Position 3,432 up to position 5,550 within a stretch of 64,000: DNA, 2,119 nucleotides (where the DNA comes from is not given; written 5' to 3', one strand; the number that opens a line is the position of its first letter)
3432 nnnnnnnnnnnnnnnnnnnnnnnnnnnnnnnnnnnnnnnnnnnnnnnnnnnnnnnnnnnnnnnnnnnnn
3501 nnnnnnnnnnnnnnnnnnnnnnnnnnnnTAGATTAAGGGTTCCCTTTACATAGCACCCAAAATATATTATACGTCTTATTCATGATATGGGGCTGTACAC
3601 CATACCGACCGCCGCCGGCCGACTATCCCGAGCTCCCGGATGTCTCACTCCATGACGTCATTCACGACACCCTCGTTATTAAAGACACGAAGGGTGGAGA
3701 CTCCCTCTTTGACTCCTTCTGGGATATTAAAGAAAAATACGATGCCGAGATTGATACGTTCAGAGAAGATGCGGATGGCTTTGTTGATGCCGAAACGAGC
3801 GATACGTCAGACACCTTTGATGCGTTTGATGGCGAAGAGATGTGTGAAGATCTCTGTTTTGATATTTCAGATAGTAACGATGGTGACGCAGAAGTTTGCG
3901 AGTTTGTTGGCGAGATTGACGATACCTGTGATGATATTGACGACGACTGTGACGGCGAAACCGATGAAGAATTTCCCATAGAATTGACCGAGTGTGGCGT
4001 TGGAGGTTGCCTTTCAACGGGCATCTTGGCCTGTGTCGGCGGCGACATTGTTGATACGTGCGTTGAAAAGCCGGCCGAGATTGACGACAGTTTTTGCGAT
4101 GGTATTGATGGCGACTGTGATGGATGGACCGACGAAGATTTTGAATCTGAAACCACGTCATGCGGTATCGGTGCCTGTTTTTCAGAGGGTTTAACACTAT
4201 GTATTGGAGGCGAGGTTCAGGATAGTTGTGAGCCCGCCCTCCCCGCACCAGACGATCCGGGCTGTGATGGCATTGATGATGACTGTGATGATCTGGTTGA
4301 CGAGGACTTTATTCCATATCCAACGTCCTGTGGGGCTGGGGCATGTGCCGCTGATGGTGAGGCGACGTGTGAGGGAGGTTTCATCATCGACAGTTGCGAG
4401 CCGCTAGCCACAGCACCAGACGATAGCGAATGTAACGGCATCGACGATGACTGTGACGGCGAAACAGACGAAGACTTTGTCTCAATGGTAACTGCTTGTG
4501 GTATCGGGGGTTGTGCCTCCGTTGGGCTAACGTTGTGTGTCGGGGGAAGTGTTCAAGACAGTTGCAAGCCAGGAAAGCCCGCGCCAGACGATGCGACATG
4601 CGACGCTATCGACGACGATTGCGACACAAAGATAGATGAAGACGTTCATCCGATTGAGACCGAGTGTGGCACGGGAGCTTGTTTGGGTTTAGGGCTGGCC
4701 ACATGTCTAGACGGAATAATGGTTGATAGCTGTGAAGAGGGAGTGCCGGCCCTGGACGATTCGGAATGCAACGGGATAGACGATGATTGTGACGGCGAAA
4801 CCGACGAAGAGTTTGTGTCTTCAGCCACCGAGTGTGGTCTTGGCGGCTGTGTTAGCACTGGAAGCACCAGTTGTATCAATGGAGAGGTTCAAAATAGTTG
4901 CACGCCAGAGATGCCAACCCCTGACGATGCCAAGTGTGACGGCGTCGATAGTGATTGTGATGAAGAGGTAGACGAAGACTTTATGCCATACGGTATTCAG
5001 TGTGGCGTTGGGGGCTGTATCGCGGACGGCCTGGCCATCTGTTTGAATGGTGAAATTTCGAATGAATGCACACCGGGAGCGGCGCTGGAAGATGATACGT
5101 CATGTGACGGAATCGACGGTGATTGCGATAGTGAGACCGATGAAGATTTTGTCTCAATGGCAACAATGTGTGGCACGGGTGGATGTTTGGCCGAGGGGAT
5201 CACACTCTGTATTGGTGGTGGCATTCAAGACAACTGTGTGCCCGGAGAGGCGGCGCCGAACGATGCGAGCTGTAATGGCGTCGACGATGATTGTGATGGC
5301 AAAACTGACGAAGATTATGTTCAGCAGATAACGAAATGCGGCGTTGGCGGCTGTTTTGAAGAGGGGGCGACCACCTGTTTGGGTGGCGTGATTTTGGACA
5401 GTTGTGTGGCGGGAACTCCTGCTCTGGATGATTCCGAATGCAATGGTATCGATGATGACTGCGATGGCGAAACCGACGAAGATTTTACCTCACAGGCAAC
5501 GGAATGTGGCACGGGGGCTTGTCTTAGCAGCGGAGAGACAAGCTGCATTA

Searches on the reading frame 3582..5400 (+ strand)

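Call 67: search_protein_families(library=pfam, proteins=[window:3582-5400:+], max_evalue=0.001)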
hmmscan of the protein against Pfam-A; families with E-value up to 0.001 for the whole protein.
window:3582-5400:+ (606 aa): 1 family
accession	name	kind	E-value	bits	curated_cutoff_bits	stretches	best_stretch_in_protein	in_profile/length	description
PF11617.13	Cu-binding_MopE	-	2.7e-12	47.1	27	0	396-409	17-30/30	Putative metal-binding motif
